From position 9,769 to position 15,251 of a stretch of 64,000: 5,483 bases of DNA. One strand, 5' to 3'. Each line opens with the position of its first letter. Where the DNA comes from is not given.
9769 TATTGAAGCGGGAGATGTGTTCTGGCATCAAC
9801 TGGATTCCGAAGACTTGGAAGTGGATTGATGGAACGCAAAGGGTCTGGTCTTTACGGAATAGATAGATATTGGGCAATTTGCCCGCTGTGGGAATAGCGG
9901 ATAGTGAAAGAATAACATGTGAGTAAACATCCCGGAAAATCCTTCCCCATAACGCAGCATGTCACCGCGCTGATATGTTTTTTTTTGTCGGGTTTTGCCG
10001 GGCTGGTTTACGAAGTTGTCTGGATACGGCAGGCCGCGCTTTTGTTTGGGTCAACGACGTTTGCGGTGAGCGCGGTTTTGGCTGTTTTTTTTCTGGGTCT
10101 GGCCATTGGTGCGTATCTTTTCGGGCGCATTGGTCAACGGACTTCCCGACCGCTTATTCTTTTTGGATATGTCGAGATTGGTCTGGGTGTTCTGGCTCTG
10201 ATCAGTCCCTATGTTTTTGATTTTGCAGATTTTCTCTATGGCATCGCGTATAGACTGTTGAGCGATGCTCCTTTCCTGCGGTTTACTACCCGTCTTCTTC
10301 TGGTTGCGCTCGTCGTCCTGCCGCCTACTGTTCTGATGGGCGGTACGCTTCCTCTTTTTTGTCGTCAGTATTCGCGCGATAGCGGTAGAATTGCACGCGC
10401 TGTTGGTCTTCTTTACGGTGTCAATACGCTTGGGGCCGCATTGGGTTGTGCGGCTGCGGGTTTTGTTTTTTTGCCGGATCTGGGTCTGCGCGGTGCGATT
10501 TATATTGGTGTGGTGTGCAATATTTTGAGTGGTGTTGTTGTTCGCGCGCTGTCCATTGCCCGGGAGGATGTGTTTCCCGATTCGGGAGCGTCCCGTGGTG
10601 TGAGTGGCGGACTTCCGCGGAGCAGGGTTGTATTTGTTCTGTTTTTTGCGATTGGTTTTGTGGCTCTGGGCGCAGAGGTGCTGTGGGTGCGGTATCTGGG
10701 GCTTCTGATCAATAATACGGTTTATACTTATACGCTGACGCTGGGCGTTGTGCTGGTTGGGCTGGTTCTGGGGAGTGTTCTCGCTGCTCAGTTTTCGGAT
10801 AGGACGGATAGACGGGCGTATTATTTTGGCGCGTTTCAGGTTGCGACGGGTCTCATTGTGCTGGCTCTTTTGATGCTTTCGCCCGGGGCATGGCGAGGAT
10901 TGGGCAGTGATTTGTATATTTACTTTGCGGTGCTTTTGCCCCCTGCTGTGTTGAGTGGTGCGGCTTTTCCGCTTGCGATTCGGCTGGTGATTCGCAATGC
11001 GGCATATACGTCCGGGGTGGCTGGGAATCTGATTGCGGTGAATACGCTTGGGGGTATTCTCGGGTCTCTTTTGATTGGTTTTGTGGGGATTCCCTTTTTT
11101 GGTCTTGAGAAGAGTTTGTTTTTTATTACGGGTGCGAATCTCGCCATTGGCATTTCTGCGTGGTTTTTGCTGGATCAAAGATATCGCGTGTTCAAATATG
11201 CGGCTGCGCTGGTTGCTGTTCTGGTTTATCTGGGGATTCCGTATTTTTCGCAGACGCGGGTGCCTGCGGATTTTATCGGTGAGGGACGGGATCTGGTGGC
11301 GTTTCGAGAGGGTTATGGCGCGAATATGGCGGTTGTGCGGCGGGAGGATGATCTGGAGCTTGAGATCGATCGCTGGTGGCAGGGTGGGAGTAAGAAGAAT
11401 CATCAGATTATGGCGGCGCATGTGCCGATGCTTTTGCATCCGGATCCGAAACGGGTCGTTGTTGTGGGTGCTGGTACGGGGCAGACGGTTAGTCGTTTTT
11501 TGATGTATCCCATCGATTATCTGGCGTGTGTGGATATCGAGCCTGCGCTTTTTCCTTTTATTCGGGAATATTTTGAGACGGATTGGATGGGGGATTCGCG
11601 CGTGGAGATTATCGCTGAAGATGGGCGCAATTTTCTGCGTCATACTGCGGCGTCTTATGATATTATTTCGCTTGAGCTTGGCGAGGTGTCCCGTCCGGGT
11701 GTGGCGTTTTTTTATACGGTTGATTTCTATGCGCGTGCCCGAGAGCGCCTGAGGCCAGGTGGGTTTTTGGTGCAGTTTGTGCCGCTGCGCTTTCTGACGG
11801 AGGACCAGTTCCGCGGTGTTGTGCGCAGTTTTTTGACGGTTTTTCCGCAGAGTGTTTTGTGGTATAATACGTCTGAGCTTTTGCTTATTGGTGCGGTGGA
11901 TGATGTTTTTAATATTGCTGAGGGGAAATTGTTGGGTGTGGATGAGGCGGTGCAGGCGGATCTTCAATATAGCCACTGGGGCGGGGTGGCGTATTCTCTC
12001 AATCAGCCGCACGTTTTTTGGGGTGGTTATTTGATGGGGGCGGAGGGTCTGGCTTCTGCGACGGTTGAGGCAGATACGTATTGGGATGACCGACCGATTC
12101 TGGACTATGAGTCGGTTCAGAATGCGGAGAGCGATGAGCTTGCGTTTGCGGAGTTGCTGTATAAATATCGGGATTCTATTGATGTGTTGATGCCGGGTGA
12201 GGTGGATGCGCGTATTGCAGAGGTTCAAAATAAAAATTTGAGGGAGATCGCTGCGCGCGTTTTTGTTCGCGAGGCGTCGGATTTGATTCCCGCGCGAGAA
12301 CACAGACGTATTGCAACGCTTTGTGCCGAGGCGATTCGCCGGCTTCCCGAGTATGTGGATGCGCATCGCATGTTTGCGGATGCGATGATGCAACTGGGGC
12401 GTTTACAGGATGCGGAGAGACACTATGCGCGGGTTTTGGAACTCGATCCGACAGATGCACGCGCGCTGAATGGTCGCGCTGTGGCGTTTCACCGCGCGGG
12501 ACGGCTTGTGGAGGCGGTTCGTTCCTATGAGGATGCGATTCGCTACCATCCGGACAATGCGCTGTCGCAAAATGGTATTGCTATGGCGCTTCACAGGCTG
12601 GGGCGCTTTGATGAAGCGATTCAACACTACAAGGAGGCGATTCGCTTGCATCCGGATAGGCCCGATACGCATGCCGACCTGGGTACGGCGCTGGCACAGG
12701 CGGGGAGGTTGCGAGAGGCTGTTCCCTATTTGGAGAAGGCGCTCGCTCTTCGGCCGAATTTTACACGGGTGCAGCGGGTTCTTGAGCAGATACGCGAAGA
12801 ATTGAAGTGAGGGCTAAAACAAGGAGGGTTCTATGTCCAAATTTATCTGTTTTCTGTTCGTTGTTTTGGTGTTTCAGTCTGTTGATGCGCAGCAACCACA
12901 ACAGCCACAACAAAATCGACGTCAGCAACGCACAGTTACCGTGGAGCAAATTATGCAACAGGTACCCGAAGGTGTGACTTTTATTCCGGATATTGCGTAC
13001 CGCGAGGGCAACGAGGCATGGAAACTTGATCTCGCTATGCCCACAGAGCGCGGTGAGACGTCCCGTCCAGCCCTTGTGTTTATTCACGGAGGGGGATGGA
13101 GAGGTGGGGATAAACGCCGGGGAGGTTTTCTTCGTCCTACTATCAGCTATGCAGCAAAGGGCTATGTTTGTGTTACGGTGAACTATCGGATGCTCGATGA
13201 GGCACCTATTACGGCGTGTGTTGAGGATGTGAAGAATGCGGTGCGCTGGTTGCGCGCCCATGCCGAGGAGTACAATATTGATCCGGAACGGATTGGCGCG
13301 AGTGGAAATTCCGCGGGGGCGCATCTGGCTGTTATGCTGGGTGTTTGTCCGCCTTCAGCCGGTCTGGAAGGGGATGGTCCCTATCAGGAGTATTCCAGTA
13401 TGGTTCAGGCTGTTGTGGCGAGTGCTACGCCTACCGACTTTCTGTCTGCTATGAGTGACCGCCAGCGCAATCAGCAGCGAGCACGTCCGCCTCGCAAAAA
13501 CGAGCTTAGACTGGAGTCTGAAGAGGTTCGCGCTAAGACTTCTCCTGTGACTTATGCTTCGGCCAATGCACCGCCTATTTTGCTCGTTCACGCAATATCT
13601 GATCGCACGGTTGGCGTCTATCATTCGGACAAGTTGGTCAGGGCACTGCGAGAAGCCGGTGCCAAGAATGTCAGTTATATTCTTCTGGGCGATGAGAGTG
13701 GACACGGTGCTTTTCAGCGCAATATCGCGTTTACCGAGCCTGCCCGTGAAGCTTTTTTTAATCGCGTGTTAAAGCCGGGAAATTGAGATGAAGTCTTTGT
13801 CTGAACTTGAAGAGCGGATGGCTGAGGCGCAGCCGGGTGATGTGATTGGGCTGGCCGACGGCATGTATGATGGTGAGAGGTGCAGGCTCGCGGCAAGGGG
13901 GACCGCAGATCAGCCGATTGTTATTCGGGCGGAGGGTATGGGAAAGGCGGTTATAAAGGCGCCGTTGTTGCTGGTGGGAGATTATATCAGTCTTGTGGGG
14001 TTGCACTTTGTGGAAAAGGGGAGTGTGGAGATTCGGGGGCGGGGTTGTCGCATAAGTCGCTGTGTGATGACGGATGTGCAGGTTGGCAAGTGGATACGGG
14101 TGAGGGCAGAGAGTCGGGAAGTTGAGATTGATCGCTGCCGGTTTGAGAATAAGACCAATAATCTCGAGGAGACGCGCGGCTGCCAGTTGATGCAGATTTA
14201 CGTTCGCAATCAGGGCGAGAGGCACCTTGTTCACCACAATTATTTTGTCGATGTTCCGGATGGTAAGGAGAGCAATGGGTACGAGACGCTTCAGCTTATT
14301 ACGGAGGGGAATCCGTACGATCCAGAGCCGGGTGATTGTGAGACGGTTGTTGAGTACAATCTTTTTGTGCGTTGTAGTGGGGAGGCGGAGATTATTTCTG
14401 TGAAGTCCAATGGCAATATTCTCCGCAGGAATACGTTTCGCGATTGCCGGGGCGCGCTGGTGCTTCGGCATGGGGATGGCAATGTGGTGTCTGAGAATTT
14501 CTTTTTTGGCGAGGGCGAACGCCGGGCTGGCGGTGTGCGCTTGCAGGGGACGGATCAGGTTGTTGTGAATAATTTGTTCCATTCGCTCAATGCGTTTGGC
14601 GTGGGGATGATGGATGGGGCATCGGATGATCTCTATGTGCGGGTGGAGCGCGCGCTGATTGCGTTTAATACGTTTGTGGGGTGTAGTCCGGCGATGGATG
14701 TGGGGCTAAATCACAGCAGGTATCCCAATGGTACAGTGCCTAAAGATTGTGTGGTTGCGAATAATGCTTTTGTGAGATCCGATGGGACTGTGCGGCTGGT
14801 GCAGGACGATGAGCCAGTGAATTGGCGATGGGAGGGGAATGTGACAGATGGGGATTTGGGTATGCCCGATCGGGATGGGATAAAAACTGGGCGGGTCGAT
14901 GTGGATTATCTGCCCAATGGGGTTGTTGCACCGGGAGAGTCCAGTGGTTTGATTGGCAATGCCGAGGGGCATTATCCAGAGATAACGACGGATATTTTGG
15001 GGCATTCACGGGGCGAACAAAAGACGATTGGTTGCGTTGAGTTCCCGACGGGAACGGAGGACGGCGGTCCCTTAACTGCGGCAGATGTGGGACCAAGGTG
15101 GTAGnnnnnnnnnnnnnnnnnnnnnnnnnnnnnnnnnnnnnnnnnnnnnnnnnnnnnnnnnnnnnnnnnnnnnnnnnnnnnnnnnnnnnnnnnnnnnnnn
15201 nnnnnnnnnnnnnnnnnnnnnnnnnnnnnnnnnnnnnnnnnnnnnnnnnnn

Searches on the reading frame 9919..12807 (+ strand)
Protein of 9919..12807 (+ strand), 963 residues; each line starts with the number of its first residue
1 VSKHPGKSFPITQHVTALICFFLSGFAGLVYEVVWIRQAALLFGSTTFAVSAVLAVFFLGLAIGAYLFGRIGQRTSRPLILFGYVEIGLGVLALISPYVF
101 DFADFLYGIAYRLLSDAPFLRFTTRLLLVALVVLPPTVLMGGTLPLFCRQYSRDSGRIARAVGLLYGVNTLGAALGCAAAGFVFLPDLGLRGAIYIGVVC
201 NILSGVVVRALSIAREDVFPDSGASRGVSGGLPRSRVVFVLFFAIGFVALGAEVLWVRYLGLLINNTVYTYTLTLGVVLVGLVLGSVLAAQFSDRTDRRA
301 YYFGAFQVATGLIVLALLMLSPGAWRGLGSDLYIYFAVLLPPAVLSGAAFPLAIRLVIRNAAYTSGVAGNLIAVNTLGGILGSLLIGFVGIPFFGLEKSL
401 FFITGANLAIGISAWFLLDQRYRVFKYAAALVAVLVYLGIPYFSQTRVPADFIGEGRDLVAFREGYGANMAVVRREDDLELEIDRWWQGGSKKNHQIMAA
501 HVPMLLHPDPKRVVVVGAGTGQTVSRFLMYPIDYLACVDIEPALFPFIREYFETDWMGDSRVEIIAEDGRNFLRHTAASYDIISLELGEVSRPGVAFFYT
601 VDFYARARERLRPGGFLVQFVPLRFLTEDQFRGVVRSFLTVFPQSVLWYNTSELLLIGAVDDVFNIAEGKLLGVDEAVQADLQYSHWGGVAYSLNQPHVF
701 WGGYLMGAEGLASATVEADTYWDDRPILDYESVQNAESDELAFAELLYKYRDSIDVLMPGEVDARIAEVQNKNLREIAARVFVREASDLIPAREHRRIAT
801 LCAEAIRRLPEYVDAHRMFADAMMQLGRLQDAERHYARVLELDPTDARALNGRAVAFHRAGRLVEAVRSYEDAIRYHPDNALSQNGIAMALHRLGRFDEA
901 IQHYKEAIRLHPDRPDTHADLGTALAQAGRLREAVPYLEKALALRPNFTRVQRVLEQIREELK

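Call 75: search_protein_families(library=pfam, proteins=[window:9919-12807:+], max_evalue=0.00001)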
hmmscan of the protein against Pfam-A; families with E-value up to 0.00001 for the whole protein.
window:9919-12807:+ (963 aa): 17 families
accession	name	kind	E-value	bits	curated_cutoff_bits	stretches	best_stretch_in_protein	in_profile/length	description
PF00515.34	TPR_1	-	2.6e-27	93.9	27.8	1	883-913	3-33/34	Tetratricopeptide repeat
PF07719.23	TPR_2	-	1.1e-26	91.2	27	1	884-913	4-33/34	Tetratricopeptide repeat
PF13414.12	TPR_11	-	3.4e-23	81.5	26.8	1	890-929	3-42/42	TPR repeat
PF14559.12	TPR_19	-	5.9e-21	75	25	2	894-958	4-68/68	Tetratricopeptide repeat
PF13432.12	TPR_16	-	1.8e-20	73.4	32.7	2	865-915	15-65/65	Tetratricopeptide repeat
PF13431.12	TPR_17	-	6.7e-20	70.1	24.4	0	870-902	2-34/34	Tetratricopeptide repeat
PF13424.12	TPR_12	-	9.3e-19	67.9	30.1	1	881-946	3-76/77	Tetratricopeptide repeat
PF13428.12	TPR_14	-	1.4e-16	59.8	23.5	0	887-921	7-41/44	Tetratricopeptide repeat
PF01564.23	Spermine_synth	-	7.2e-16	58.7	22.9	1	496-644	5-155/186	Spermine/spermidine synthase domain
PF13181.12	TPR_8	-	1.5e-15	56.3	25.7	0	885-913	5-33/34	Tetratricopeptide repeat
PF13176.12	TPR_7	-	6.1e-13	48.2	27.9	0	887-916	5-34/36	Tetratricopeptide repeat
PF13374.12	TPR_10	-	1.2e-10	41.4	27.5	0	881-911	2-32/42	Tetratricopeptide repeat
PF13371.12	TPR_9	-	2.8e-09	37.3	35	1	892-959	6-73/73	Tetratricopeptide repeat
PF03704.23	BTAD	-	8.7e-09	36.3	22.1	0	806-875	54-124/146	Bacterial transcriptional activator domain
PF13174.12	TPR_6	-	3.2e-08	34.2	26.3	0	887-913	6-32/33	Tetratricopeptide repeat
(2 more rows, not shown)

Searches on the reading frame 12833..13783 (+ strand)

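Call 75: search_protein_families(library=pfam, proteins=[window:12833-13783:+], max_evalue=0.00001)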
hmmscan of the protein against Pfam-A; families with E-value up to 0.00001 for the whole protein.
window:12833-13783:+ (317 aa): 4 families
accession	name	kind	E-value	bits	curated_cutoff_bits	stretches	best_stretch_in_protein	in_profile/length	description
PF20434.5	BD-FAE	-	1.2e-49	169.1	26.8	1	65-272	1-215/215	BD-FAE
PF07859.19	Abhydrolase_3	-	1.1e-16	61.7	25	1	81-173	1-92/210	alpha/beta hydrolase fold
PF00326.27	Peptidase_S9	-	8e-14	52.1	22.6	1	192-314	90-211/213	Prolyl oligopeptidase family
PF00135.34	COesterase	-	2.1e-11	43.9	27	1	58-178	81-209/515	Carboxylesterase family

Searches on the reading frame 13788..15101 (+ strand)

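Call 75: search_protein_families(library=pfam, proteins=[window:13788-15101:+], max_evalue=0.00001)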
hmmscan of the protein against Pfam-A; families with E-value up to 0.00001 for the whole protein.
window:13788-15101:+ (438 aa): 3 families
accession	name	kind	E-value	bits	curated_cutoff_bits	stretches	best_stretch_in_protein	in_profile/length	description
PF14592.12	Chondroitinas_B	-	1.1e-48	166.8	24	1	2-385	2-413/426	Chondroitinase B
PF13229.12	Beta_helix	-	1.1e-09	38.5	25.9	1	186-298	34-136/158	Right handed beta helix region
PF05048.19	NosD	-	8.4e-07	29.1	23.6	1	121-297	16-170/212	Periplasmic copper-binding protein (NosD)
